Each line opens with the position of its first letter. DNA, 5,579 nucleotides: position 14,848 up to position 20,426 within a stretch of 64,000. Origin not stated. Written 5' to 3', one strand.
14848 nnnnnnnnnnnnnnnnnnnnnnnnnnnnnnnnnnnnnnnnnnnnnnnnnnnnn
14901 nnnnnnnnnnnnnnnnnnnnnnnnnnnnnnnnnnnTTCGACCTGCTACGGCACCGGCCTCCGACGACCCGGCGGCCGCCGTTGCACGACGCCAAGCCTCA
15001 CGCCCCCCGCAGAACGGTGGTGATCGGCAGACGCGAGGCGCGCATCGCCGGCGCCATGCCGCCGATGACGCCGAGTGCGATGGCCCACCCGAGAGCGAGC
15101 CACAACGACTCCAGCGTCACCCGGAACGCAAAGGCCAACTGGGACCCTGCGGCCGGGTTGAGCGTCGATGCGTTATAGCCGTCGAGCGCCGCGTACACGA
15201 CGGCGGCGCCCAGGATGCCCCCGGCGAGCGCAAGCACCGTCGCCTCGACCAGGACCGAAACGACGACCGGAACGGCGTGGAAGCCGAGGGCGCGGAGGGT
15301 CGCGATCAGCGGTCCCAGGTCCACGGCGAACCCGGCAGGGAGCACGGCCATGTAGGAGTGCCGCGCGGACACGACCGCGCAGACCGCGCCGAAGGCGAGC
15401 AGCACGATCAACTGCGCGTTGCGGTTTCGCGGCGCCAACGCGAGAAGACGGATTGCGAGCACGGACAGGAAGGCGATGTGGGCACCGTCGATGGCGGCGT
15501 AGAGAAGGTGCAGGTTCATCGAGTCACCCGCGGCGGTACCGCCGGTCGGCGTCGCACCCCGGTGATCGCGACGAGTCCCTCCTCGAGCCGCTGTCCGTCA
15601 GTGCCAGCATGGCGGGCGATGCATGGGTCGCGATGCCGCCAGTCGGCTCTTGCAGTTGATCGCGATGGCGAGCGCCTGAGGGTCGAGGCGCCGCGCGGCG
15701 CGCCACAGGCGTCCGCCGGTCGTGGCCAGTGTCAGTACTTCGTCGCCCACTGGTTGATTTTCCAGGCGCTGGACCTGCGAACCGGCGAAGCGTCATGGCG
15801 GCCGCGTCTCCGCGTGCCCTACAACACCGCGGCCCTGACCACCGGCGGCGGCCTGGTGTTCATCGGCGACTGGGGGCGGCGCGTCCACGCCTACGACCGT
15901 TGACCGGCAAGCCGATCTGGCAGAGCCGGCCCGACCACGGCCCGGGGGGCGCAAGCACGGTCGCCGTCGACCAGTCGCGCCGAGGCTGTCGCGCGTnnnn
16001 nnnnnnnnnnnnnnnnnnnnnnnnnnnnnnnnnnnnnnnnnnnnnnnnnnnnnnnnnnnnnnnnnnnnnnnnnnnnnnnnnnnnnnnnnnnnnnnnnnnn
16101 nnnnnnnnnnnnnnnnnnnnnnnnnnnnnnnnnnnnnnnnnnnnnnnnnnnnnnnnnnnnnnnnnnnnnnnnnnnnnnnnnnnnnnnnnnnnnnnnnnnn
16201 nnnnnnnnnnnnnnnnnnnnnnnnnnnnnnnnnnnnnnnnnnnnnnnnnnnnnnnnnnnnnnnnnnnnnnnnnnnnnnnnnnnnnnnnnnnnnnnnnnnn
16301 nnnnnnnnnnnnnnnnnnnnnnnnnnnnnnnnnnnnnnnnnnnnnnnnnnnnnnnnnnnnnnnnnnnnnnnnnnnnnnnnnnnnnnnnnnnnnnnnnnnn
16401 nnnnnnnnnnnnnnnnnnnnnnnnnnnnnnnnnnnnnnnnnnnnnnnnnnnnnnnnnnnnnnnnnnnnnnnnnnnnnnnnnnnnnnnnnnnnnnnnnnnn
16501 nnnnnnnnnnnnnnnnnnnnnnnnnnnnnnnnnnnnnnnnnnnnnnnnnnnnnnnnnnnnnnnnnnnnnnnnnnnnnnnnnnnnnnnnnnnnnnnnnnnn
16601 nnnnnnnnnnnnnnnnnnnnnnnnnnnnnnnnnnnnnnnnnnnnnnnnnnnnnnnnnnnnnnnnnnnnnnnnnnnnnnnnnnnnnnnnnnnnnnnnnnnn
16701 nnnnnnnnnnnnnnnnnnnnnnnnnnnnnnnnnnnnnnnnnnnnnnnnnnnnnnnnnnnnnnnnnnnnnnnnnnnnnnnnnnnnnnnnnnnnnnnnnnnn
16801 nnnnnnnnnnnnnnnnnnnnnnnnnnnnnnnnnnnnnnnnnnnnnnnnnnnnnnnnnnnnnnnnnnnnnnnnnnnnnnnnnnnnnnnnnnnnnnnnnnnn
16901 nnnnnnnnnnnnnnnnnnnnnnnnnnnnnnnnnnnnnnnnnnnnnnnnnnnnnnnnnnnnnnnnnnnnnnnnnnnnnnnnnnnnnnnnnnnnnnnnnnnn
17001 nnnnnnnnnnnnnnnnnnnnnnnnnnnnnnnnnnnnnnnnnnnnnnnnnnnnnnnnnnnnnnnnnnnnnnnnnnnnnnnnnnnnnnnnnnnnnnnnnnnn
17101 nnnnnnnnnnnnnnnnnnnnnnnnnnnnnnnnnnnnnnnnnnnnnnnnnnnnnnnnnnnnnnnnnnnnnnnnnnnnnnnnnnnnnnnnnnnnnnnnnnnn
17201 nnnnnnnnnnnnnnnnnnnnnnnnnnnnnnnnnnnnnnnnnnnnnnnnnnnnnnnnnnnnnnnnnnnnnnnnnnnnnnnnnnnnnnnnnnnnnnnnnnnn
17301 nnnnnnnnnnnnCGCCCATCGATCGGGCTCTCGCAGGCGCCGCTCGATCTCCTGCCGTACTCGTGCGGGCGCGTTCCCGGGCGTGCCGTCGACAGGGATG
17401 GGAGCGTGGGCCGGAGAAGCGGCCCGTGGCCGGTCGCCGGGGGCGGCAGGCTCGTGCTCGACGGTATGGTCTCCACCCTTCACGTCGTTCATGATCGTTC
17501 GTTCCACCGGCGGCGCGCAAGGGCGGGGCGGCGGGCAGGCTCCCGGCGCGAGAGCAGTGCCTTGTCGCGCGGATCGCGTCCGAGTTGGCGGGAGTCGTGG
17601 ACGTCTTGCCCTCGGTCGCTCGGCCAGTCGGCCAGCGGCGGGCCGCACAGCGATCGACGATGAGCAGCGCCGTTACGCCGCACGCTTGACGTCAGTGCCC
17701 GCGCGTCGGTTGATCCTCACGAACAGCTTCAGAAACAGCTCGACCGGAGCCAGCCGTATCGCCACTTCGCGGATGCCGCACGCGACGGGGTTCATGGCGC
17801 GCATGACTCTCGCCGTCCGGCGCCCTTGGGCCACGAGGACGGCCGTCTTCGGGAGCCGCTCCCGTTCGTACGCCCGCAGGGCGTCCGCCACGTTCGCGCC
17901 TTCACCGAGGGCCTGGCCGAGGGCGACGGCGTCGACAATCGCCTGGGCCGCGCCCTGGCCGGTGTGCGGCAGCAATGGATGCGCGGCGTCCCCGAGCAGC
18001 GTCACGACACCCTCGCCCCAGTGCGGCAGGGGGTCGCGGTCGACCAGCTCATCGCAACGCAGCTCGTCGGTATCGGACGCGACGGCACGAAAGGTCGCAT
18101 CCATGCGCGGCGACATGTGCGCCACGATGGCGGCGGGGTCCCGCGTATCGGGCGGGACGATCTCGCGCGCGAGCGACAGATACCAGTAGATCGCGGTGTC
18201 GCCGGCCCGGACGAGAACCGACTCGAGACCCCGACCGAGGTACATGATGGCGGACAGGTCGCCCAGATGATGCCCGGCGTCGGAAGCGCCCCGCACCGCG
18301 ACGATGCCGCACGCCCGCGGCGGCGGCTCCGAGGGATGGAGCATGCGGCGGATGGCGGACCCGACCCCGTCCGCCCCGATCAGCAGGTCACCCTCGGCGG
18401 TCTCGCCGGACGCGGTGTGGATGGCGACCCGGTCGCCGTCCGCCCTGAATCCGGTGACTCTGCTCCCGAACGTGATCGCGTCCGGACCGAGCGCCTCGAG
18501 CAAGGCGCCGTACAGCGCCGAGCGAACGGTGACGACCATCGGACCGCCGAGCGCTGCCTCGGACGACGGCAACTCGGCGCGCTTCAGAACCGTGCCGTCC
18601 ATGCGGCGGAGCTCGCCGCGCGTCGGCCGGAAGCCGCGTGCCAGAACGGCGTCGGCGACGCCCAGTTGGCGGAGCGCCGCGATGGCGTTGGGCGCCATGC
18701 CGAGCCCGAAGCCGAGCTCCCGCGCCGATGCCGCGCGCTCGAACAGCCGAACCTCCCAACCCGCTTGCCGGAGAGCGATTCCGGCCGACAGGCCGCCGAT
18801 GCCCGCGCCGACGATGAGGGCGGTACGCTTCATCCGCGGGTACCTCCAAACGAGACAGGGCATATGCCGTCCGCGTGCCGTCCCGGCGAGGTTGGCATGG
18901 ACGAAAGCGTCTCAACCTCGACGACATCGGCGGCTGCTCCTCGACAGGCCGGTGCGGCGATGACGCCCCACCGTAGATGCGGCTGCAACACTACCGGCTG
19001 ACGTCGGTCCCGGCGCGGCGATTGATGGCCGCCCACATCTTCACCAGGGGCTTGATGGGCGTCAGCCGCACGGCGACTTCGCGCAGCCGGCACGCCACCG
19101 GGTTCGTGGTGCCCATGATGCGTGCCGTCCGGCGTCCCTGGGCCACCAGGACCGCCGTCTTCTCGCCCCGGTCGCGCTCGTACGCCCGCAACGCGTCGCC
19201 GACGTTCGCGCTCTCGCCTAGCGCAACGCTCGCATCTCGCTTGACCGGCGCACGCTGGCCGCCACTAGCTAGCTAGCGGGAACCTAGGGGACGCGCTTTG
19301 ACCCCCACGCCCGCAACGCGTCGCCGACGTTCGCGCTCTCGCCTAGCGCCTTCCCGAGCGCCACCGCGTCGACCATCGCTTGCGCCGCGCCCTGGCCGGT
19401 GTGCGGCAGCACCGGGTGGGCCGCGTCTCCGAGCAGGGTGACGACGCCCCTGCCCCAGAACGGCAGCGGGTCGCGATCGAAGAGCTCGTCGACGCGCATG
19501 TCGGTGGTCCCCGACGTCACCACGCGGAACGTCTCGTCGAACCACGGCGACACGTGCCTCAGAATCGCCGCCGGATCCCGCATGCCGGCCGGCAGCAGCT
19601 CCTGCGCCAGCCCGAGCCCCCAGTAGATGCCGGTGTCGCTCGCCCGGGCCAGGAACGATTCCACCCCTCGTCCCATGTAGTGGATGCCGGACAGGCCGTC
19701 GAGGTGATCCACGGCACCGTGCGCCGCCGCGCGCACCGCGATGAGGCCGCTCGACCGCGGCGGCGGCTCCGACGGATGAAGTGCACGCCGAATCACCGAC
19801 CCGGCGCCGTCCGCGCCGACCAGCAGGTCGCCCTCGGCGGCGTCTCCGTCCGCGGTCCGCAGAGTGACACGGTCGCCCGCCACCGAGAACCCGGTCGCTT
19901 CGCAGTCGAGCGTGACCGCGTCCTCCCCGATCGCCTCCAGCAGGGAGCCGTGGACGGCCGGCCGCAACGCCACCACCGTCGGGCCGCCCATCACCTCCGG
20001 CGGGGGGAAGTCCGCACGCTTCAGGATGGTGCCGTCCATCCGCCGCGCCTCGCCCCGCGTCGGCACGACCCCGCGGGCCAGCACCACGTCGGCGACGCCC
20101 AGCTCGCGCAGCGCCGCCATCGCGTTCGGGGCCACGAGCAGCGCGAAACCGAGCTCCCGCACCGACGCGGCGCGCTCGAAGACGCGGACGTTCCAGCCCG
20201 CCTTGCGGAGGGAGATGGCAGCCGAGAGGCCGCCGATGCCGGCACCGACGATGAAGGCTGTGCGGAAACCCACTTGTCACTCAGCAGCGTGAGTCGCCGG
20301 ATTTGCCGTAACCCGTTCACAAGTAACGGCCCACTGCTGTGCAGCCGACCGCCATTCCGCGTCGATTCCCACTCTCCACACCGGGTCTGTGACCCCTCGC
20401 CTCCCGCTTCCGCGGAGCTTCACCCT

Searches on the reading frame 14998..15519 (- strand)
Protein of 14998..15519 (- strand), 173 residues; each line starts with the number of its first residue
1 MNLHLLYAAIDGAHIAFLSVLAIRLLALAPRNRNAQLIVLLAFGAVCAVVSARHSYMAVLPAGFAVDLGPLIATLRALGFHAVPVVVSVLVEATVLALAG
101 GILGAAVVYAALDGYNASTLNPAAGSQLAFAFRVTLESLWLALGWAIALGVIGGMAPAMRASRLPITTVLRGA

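Call 46: search_protein_families(library=pfam, proteins=[window:14998-15519:-], max_evalue=0.001)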
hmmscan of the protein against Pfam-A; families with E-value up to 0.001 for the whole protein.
window:14998-15519:- (173 aa): 1 family
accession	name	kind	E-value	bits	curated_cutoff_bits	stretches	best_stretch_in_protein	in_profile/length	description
PF02687.27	FtsX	-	3e-07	30.9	25.5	1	72-165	30-119/120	FtsX-like permease C-terminal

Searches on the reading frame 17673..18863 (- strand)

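Call 46: search_protein_families(library=pfam, proteins=[window:17673-18863:-], max_evalue=0.001)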
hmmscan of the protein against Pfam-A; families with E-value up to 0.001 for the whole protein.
window:17673-18863:- (396 aa): 4 families
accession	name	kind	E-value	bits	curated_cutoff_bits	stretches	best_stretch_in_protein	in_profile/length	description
PF01494.25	FAD_binding_3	-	6.2e-27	95.2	22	1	14-342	3-344/349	FAD binding domain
PF13450.12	NAD_binding_8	-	2.2e-05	25.1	21.9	1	17-45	1-29/68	NAD(P)-binding Rossmann-like domain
PF07992.20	Pyr_redox_2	-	3.5e-05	23.8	26.1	0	16-46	4-31/291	Pyridine nucleotide-disulphide oxidoreductase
PF01266.30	DAO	-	0.00025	21.1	27.9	0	16-44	3-31/353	FAD dependent oxidoreductase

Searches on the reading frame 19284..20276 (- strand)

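Call 46: search_protein_families(library=pfam, proteins=[window:19284-20276:-], max_evalue=0.001)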
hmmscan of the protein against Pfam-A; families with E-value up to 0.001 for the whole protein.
window:19284-20276:- (330 aa): 5 families
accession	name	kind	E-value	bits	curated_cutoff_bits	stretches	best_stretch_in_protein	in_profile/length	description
PF01494.25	FAD_binding_3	-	1.3e-19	71.1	22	2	7-169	4-170/349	FAD binding domain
PF13450.12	NAD_binding_8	-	1.5e-06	28.8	21.9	1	9-38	1-30/68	NAD(P)-binding Rossmann-like domain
PF01266.30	DAO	-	0.00011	22.4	27.9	1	8-36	3-31/353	FAD dependent oxidoreductase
PF07992.20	Pyr_redox_2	-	0.00043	20.2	26.1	0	8-36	4-32/291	Pyridine nucleotide-disulphide oxidoreductase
PF00890.30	FAD_binding_2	-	0.00075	19.2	20.4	1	9-40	4-35/414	FAD binding domain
